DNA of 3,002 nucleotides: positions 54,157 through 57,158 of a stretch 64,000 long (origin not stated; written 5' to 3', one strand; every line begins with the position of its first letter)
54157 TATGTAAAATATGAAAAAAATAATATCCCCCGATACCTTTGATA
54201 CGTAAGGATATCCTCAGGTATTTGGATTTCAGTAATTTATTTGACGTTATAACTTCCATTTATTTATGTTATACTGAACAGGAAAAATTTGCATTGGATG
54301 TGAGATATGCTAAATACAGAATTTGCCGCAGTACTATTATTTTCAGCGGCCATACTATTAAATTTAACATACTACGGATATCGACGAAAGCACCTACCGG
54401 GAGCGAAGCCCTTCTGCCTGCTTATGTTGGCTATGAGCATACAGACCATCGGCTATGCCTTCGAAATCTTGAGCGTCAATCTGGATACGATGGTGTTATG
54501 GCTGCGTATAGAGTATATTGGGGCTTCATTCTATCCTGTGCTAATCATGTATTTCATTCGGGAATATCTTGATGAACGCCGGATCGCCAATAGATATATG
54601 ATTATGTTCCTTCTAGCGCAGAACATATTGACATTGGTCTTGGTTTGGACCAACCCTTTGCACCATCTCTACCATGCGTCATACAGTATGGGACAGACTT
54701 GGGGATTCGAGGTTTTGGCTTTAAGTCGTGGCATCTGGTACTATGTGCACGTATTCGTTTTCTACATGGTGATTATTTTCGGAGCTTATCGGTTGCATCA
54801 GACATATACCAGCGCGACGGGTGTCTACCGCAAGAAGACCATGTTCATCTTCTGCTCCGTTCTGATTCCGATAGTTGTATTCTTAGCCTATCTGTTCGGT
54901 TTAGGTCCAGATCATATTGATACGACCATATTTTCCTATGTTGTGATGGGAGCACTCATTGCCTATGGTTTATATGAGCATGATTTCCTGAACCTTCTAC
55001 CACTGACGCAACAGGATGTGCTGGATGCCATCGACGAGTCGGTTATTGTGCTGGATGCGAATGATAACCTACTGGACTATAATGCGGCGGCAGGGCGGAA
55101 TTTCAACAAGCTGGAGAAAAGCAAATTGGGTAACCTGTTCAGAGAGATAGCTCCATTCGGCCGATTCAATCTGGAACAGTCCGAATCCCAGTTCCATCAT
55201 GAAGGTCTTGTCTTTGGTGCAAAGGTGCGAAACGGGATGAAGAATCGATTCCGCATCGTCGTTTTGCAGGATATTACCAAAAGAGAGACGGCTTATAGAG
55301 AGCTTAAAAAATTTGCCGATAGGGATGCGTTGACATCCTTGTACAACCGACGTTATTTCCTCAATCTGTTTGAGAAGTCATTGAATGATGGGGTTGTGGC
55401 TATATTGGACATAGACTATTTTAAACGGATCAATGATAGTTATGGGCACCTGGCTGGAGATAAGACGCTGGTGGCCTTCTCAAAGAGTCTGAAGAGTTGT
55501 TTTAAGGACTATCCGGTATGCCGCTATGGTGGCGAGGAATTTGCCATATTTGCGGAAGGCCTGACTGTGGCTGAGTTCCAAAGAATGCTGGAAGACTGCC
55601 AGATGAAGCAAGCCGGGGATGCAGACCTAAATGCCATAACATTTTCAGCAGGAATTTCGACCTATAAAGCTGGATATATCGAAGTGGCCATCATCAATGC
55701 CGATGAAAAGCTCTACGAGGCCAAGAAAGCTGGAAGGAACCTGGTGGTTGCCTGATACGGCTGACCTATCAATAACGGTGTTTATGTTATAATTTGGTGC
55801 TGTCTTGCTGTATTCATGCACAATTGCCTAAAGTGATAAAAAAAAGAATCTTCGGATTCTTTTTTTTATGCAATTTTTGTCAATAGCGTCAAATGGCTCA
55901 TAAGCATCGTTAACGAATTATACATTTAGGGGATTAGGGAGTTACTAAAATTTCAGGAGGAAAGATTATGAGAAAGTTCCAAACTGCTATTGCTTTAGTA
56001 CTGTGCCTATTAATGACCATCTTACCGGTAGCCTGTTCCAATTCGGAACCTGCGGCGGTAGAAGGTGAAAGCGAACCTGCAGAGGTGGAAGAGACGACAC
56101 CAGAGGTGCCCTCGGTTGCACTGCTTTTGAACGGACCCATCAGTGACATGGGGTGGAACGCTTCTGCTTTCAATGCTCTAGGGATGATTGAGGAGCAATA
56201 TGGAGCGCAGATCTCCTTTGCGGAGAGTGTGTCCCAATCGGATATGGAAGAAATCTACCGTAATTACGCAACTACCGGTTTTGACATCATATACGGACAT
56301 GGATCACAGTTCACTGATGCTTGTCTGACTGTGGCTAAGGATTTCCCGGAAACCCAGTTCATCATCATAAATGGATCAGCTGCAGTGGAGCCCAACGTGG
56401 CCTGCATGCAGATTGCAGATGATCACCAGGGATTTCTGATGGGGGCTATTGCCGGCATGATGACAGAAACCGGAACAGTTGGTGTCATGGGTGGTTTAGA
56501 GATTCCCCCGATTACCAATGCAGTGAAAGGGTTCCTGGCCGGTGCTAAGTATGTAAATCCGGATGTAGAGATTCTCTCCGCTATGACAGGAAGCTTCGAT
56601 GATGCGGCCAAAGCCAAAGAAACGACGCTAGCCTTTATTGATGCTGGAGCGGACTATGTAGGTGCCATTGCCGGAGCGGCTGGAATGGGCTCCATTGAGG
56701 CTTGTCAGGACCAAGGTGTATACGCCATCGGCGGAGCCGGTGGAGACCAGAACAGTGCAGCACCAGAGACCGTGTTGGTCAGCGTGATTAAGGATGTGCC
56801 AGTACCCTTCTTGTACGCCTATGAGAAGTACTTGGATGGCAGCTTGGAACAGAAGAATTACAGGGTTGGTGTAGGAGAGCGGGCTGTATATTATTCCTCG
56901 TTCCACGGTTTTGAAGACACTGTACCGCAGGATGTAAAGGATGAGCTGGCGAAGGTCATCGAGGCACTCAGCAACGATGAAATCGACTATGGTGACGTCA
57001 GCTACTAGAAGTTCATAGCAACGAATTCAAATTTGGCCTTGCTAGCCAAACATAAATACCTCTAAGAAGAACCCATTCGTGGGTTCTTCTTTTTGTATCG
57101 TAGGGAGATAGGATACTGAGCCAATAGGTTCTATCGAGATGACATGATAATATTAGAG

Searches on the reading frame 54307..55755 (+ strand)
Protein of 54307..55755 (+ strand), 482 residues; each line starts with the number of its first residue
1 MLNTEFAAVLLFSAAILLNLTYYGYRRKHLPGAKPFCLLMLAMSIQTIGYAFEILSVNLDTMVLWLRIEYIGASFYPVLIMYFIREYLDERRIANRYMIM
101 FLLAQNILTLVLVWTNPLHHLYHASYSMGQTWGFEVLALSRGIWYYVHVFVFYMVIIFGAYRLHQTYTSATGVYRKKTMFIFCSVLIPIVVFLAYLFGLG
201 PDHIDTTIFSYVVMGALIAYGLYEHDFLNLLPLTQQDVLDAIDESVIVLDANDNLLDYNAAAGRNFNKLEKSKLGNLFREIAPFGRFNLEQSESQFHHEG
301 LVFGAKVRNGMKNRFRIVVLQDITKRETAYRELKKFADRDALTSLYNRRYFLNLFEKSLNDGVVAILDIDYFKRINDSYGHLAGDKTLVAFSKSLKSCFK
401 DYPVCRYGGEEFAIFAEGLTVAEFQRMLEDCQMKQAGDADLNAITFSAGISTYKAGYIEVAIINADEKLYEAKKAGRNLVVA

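Call 10: search_protein_families(library=pfam, proteins=[window:54307-55755:+], max_evalue=0.0001)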
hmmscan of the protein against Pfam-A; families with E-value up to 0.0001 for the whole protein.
window:54307-55755:+ (482 aa): 2 families
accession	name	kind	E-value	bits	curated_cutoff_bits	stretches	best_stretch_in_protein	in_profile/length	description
PF16927.11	HisKA_7TM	-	2.2e-54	185.1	28.6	1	10-232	2-224/224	N-terminal 7TM region of histidine kinase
PF00990.26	GGDEF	-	7.5e-30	104.3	23.8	1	337-478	1-160/161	Diguanylate cyclase, GGDEF domain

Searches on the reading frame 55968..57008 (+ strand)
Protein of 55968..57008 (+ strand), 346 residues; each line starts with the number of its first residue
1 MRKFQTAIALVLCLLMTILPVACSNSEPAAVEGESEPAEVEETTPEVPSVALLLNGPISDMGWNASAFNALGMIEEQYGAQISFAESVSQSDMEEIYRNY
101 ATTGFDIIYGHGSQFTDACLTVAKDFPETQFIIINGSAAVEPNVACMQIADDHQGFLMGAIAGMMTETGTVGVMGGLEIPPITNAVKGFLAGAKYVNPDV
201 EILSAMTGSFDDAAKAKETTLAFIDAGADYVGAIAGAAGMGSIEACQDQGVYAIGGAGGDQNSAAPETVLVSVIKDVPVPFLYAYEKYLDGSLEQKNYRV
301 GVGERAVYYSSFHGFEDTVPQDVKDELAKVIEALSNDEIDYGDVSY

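Call 10: search_protein_families(library=pfam, proteins=[window:55968-57008:+], max_evalue=0.0001)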
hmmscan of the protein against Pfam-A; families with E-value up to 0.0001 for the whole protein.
window:55968-57008:+ (346 aa): 1 family
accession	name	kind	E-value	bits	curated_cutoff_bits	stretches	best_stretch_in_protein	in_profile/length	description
PF02608.20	Bmp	-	6.5e-55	186.7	24.1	1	49-324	3-284/301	ABC transporter substrate-binding protein PnrA-like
